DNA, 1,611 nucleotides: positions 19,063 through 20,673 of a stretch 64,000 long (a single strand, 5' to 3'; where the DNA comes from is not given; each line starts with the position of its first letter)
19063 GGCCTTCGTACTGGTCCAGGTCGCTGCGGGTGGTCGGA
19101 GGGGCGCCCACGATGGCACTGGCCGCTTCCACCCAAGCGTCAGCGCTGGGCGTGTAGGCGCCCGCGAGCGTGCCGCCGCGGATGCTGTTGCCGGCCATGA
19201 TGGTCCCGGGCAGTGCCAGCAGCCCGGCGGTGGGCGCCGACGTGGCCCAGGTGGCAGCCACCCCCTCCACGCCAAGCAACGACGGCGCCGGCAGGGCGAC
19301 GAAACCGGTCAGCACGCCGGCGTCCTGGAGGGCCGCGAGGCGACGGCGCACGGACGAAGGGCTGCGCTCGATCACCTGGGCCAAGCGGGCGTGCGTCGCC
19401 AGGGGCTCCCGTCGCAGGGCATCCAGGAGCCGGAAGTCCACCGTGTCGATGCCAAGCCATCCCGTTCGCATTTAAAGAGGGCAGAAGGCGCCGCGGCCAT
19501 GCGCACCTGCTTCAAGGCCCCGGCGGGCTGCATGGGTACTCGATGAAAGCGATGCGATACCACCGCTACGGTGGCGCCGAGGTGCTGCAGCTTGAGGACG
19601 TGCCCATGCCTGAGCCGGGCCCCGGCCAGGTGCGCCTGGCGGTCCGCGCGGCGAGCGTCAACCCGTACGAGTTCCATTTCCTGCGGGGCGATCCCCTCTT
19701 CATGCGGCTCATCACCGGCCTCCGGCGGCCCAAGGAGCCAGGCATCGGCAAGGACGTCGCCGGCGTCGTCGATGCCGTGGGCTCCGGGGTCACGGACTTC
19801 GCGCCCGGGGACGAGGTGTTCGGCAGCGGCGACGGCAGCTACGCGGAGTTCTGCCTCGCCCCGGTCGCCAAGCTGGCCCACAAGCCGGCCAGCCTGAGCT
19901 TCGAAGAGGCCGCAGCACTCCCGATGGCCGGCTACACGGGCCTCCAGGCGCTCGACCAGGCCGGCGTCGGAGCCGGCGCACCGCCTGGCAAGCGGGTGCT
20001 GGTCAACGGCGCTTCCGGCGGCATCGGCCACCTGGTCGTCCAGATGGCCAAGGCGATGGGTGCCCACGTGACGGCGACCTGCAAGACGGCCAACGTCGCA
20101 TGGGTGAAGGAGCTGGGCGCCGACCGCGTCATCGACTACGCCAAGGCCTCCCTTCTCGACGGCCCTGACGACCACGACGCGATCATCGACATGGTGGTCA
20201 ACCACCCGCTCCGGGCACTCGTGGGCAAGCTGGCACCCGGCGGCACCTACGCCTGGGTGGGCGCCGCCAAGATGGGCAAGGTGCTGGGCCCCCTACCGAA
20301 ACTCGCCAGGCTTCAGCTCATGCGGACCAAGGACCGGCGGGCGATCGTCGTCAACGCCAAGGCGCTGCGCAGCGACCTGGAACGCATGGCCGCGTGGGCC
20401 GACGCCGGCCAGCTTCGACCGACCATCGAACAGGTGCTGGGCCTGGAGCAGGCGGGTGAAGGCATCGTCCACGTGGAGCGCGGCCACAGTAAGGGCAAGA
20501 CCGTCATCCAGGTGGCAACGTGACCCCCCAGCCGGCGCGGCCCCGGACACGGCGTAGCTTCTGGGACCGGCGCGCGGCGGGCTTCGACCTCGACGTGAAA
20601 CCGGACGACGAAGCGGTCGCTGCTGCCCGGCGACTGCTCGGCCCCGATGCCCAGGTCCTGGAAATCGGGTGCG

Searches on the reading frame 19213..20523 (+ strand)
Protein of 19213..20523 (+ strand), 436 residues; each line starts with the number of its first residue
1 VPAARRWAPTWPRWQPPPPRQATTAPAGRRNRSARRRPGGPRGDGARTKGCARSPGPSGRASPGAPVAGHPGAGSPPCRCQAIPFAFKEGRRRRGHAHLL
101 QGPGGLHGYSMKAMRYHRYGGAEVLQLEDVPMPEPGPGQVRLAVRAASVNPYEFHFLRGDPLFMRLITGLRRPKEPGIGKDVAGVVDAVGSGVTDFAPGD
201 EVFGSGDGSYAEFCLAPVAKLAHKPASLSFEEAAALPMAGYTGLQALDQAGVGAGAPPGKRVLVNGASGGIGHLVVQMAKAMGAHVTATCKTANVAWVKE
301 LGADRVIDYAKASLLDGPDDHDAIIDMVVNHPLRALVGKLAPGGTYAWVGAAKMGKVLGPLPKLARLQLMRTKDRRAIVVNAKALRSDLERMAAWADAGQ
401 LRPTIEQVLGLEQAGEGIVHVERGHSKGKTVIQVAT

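Call 89: search_protein_families(library=ncbifam, proteins=[window:19213-20523:+], max_evalue=1e-10)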
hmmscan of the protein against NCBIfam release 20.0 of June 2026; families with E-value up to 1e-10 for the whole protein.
window:19213-20523:+ (436 aa): 12 families
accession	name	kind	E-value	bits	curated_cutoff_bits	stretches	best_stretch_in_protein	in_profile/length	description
TIGR02824.1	quinone_pig3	subfamily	2e-40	138.8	296.8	1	111-434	1-325/325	putative NAD(P)H quinone oxidoreductase, PIG3 family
TIGR02817.1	adh_fam_1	subfamily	1.1e-32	113.7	284.05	1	126-311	18-203/336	zinc-binding alcohol dehydrogenase family protein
TIGR01751.1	crot-CoA-red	equivalog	4e-29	101.5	378.55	1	205-322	137-254/398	crotonyl-CoA carboxylase/reductase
NF010344.0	PRK13771.1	subfamily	7e-24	84.4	349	1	207-434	115-333/334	putative alcohol dehydrogenase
TIGR02823.1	oxido_YhdH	subfamily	2.1e-22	79.4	297.25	1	173-434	57-324/324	acrylyl-CoA reductase family protein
NF008024.0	PRK10754.1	subfamily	7.8e-21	74.4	348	1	112-314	3-197/327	NADPH:quinone reductase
NF041172.1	AcrlCoa_red_Thmprot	equivalog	2.4e-18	66.2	500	1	207-433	115-333/334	acryloyl-CoA reductase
NF041183.1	Pks2_ls1_myc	equivalog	2.5e-17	61.1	2400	1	126-311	1421-1598/2086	sulfolipid-1 biosynthesis phthioceranic/hydroxyphthioceranic acid synthase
NF058644.1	CurcmRedCuraProt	equivalog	1.1e-16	60.8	440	1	115-314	8-199/336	NADPH-dependent curcumin/dihydrocurcumin reductase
NF047908.1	AldhRedAhr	equivalog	1.1e-14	54.1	470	1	208-432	120-333/335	NADPH-dependent aldehyde reductase Ahr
NF051456.1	acrylyl_AcuI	equivalog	2.2e-13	49.7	440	1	176-434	61-324/325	acrylyl-CoA reductase (NADPH)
NF003808.0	PRK05396.1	equivalog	1.4e-11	43.9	380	0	207-316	118-222/341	L-threonine 3-dehydrogenase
